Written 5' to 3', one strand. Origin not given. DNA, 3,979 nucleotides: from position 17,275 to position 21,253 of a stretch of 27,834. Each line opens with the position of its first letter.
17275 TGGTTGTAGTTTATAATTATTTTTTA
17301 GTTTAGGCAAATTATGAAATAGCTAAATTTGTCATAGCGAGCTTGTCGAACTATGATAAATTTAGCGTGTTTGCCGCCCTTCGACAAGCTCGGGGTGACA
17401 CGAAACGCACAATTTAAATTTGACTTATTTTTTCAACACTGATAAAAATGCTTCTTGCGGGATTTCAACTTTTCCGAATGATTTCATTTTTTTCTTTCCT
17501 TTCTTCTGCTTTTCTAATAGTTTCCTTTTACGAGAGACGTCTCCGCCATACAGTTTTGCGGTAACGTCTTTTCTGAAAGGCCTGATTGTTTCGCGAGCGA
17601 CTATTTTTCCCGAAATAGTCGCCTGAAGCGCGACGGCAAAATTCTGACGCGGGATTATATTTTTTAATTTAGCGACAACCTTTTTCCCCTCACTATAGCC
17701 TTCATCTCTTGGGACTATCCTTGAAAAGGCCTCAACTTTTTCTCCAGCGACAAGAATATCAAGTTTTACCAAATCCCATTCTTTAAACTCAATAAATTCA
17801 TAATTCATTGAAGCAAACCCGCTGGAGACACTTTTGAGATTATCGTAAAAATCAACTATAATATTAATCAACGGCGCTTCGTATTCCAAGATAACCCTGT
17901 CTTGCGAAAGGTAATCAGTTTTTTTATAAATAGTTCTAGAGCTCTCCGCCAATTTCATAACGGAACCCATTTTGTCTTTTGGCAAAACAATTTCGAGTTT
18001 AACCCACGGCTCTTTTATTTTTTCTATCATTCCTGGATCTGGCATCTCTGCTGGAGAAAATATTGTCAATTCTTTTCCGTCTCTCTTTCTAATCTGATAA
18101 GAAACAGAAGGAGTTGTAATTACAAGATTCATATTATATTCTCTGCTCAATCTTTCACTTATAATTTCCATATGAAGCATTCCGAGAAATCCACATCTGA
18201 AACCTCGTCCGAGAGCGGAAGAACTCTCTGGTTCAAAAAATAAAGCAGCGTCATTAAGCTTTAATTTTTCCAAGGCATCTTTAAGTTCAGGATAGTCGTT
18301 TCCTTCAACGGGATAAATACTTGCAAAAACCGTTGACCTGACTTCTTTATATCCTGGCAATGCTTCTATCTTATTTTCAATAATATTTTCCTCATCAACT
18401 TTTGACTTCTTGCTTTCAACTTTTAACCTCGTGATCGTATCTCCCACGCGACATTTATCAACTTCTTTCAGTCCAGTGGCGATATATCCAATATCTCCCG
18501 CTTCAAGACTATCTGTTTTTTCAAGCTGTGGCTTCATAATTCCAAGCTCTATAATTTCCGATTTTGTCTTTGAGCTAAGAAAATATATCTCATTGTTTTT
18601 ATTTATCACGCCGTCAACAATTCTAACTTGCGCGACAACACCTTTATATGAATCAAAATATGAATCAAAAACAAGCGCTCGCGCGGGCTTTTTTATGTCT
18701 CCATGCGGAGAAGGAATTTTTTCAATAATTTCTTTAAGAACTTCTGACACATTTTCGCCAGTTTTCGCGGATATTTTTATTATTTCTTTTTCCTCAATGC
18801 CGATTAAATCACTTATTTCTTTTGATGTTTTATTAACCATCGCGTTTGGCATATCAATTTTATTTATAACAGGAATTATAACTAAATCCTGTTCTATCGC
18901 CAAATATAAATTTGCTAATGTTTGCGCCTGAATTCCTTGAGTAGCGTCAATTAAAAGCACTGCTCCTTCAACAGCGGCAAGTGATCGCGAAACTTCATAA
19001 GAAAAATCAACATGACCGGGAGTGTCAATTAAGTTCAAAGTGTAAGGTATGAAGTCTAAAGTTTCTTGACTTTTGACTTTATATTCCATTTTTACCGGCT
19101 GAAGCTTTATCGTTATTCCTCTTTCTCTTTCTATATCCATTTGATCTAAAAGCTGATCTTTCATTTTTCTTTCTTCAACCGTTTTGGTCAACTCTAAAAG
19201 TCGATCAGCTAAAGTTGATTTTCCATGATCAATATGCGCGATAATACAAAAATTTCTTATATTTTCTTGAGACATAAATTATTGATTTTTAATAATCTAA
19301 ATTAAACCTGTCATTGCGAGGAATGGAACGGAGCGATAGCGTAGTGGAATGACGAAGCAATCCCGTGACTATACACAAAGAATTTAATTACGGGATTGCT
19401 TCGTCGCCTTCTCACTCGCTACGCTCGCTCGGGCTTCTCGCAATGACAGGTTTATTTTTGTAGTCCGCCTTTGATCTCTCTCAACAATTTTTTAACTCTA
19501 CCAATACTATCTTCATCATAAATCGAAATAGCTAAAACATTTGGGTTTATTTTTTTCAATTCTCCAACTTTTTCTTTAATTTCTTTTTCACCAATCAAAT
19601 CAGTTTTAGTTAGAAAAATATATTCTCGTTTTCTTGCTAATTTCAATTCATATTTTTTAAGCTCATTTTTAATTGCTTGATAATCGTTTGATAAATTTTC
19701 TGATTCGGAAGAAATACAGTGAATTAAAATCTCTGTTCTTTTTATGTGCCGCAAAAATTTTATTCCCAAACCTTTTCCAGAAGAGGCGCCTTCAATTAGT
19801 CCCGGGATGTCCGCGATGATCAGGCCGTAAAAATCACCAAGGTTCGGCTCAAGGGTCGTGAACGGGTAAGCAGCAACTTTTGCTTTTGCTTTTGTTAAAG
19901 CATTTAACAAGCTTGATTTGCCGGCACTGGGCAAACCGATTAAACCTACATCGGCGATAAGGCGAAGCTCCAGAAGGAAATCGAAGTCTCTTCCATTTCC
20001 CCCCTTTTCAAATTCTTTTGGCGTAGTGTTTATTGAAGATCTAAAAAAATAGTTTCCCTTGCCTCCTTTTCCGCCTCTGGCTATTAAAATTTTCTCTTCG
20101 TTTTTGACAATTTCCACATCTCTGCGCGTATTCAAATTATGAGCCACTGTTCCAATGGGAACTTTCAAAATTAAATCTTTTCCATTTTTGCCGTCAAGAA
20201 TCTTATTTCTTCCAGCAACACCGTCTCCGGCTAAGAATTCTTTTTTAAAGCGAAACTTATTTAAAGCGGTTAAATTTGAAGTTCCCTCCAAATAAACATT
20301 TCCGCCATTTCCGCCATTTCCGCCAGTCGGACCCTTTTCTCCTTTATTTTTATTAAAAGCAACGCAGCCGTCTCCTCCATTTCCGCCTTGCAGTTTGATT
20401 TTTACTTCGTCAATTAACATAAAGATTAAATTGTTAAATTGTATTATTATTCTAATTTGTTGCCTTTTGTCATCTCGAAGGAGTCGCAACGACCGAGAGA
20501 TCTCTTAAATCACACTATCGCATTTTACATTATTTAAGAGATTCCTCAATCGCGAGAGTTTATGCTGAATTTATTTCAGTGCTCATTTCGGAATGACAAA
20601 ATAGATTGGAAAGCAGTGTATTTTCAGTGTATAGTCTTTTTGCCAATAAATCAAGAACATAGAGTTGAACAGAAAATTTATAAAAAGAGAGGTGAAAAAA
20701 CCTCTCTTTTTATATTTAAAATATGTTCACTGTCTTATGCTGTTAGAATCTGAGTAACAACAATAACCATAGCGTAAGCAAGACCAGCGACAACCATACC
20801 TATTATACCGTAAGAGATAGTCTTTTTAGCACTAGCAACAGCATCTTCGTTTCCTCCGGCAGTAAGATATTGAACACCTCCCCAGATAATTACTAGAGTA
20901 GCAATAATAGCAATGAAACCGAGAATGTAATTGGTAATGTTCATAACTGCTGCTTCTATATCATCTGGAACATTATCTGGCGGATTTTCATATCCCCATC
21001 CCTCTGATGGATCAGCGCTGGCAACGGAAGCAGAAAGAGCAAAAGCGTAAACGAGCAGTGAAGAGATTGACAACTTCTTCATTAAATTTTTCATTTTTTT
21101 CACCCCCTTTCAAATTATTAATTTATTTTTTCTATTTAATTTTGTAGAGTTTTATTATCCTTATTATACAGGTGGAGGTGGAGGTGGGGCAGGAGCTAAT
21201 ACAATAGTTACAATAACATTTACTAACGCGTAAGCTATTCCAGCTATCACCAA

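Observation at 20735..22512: Four tandem, diverged TrbC/VirB2-like pilin paralogs with no secretion machinery in view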

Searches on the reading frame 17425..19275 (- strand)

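Call 6: search_protein_families(library=pfam, proteins=[window:17425-19275:-], max_evalue=0.001)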
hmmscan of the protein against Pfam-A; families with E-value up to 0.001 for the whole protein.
window:17425-19275:- (616 aa): 8 families
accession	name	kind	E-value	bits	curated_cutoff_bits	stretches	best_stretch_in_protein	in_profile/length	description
PF00009.33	GTP_EFTU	-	8.5e-55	185.7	26.5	1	4-189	1-188/188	Elongation factor Tu GTP binding domain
PF06421.17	LepA_C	-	8.3e-45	151.7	29.7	1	509-615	1-107/107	GTP-binding protein LepA C-terminus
PF00679.30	EFG_C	-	2.8e-19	69.3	27.9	1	420-506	2-87/89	Elongation factor G C-terminus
PF03144.31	GTP_EFTU_D2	-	1e-10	42.3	30.3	1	212-282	1-73/73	Elongation factor Tu domain 2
PF00071.28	Ras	-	1.3e-05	25.3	21.6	1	70-187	40-160/162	Ras family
PF22042.2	EF-G_D2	-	0.00012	22.5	27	1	197-282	1-82/84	Elongation factor G domain 2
PF14492.12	EFG_III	-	0.00018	22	27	1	315-386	5-73/75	Elongation Factor G, domain III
PF01926.29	MMR_HSR1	-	0.00077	20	21.9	0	15-139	8-113/113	50S ribosome-binding GTPase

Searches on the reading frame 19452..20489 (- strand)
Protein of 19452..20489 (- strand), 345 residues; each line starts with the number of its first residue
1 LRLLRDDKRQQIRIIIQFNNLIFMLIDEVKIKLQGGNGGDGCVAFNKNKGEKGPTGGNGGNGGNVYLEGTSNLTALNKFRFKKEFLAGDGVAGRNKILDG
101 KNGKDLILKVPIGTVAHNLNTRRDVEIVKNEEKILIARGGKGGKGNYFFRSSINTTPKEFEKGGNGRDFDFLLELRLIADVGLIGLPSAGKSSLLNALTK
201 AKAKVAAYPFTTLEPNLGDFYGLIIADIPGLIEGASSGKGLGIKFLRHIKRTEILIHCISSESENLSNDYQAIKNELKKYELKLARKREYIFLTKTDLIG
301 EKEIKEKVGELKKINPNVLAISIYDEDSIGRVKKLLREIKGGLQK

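Call 6: search_protein_families(library=pfam, proteins=[window:19452-20489:-], max_evalue=0.001)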
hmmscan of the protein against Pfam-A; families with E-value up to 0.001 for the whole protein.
window:19452-20489:- (345 aa): 5 families
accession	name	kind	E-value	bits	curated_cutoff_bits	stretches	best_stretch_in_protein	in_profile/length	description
PF01018.28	GTP1_OBG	-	6.1e-43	146.6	27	1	26-177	1-155/155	GTP1/OBG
PF01926.29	MMR_HSR1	-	3.4e-24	85.6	21.9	1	180-290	1-108/113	50S ribosome-binding GTPase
PF02421.24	FeoB_N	-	6.3e-08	32.7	27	1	181-231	3-57/156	Ferrous iron transport protein B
PF03193.22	RsgA_GTPase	-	1.8e-05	25.1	30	0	288-338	55-106/174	RsgA GTPase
PF00350.29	Dynamin_N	-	0.00022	21.7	27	0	182-202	2-22/168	Dynamin family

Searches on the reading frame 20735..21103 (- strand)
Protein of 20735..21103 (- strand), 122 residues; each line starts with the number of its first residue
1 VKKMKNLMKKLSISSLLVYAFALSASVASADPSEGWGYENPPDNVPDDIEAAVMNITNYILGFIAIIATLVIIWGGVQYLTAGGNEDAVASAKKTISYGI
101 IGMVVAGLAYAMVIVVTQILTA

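Call 3: search_protein_families(library=pfam, proteins=[window:20735-21103:-], max_evalue=1)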
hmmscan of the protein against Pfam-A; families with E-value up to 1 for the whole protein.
window:20735-21103:- (122 aa): 4 families
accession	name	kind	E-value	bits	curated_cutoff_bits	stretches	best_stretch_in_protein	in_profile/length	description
PF18895.5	T4SS_pilin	-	5.8e-12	46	26.6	1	48-113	4-68/71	Type IV secretion system pilin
PF04956.18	TrbC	-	1.7e-09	38.2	27.9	1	1-113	1-95/98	TrbC/VIRB2 pilin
PF23396.1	DUF7103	-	0.0035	17.8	27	1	44-110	14-80/159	Family of unknown function (DUF7103)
PF04290.18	DctQ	-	0.2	12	28.3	1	52-117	60-124/132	Tripartite ATP-independent periplasmic transporters, DctQ component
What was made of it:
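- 20735..21094 (-): Pilin type D (paralog 1), last gene, 119 aa from the ATG at 21094. Signal peptide ...SVASA|DP. Proposed major subunit. It has the best scores to both PF18895 (46 bits) and TrbC (38.2 bits) (call 3).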

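Call 34: search_solved_structures(query=window:20735-21103:-, max_evalue=10, show_alignments=3)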
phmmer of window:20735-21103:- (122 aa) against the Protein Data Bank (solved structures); distinct sequences matched with E-value up to 10: 1.
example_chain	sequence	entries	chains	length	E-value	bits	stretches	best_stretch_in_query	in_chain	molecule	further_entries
7jro_c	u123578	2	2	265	1.1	12.7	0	19-80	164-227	COX3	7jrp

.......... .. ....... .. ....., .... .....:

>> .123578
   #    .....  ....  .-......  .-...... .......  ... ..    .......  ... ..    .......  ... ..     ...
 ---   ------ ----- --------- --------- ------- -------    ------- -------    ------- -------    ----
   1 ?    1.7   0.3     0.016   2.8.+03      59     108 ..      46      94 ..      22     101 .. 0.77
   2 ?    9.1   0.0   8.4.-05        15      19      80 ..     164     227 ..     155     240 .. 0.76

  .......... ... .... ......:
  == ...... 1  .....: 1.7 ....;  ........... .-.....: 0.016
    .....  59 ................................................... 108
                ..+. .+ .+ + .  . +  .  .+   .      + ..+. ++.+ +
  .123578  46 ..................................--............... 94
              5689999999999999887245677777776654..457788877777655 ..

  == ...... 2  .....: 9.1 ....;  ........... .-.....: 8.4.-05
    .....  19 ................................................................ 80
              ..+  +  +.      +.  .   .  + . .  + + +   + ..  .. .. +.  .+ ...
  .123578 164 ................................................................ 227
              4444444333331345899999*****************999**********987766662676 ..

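Call 55: search_protein_families(library=ncbifam, proteins=[window:20735-21103:-], max_evalue=0.01)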
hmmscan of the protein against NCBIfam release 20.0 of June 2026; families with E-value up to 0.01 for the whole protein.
window:20735-21103:- (122 aa): 1 family
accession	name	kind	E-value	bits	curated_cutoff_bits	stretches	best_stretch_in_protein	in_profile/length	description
NF045849.1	ICE_MMCAP2_0565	equivalog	4.8e-06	26.2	40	1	47-119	7-79/80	Mbov_0395 family pilin-like conjugal transfer protein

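Call 59: search_dna_similar(query=window:20735-21103:-, collection=plasmids, mode=protein, max_evalue=0.01, max_rows=20)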
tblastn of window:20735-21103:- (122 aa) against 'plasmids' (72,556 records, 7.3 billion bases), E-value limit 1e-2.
Records with a match: 1; places in all: 1; records where one place covers at least 80% of the query: 0.
Best place of each record, by identity: <60% 1.
By first word of the organism name: Streptomyces 1.
By predicted mobility (MOB-suite, as given by PLSDB): non-mobilizable 1.
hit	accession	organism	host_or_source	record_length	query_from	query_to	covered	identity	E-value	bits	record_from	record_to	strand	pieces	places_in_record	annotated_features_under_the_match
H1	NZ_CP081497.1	Streptomyces sp. BHT-5-2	whole organism,plant soil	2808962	23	119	80%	36.1%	2e-4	46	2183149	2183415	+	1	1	none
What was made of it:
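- Closest known: PF18895 pilin in actinobacterial conjugative T4SS clusters. Same: 36% identity to P1 over 80% of its length for the Streptomyces protein (call 59).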

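Call 60: search_dna_similar(query=window:20735-21103:-, collection=phages, mode=protein, max_evalue=0.01, max_rows=10)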
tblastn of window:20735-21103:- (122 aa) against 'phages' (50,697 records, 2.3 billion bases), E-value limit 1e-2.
No match.
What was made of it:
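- Tried and rejected: A tblastn search of phage genomes gave no match (call 60).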

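Call 61: get_annotated_region(hit=H1, flank=12000)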
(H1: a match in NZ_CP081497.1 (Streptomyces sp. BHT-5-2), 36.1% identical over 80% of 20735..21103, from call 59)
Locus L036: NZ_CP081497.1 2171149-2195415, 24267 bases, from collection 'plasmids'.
description: Streptomyces sp. BHT-5-2 plasmid p1, complete sequence
organism: Streptomyces sp. BHT-5-2 (NCBI taxid 2866715)
taxonomy: Bacteria; Actinomycetota; Actinomycetes; Kitasatosporales; Streptomycetaceae; Streptomyces; Streptomyces sp. BHT-5-2
host: -; source: whole organism,plant soil; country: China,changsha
typing (MOB-suite, as given by PLSDB): non-mobilizable
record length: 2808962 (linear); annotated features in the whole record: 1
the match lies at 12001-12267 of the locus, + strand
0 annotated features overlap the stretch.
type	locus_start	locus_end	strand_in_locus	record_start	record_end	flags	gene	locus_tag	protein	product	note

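Call 63: search_protein_families(library=pfam, proteins=[L036:11857-12297:+, L036:11955-14258:+, L036:14262-15221:+, L036:15218-17083:+, L036:17041-19485:+, L036:19511-20515:+, L036:10660-11568:+, L036:9734-10129:+, L036:6640-7677:+], max_evalue=0.001)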
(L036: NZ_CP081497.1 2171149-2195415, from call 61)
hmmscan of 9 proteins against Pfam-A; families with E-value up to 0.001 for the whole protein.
L036:11857-12297:+ (146 aa): 1 family
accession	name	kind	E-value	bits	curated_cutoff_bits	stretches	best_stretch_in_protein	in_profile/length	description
PF18895.5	T4SS_pilin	-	8.3e-20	71.1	26.6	1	64-134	2-71/71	Type IV secretion system pilin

L036:11955-14258:+ (767 aa): 0 families

L036:14262-15221:+ (319 aa): 1 family
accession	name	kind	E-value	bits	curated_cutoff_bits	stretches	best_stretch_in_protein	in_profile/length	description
PF12666.12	PrgI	-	1.1e-17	64.7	27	1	18-106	1-90/91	PrgI family protein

L036:15218-17083:+ (621 aa): 4 families
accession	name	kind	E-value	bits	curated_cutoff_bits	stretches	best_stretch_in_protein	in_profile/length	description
PF19044.6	P-loop_TraG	-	3.2e-17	62.7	25.8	1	462-558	249-348/413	TraG P-loop domain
PF12846.13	AAA_10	-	3.3e-10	40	27.5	1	439-517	216-294/362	AAA-like domain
PF11130.14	TraC_F_IV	-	1.3e-07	31.5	28.1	1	114-192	298-375/375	TraC protein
PF01935.23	DUF87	-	0.00085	19.9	23.2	0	257-300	29-74/220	Helicase HerA, central domain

L036:17041-19485:+ (814 aa): 6 families
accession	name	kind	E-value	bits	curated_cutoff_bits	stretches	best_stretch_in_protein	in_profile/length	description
PF10412.15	TrwB_AAD_bind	-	1e-07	31.6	20.5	1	418-476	7-62/387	Type IV secretion-system coupling protein DNA-binding domain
PF01935.23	DUF87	-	1.2e-07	32.5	23.2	1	418-489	14-83/220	Helicase HerA, central domain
PF12696.13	TraG-D_C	-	3.6e-06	27.4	22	1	678-746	4-73/126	TraM recognition site of TraD and TraG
PF13401.12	AAA_22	-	3.2e-05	24.7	27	0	428-465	7-44/130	AAA domain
PF02534.20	T4SS-DNA_transf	-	0.00026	20.4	20.1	0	427-506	45-123/468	Type IV secretory system Conjugative DNA transfer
PF01580.24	FtsK_SpoIIIE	-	0.00067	19.6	24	0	427-479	40-95/221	FtsK/SpoIIIE family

L036:19511-20515:+ (334 aa): 1 family
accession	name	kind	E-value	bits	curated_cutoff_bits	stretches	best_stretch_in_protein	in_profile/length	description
PF13814.12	Replic_Relax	-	2.6e-41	142.3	25.3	1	52-231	2-181/191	Replication-relaxation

L036:10660-11568:+ (302 aa): 0 families

L036:9734-10129:+ (131 aa): 0 families

L036:6640-7677:+ (345 aa): 0 families
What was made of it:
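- Closest known: PF18895 pilin in actinobacterial conjugative T4SS clusters. Different: These are single-copy genes embedded in conjugation clusters with VirB4, T4CP and a relaxase (call 63).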
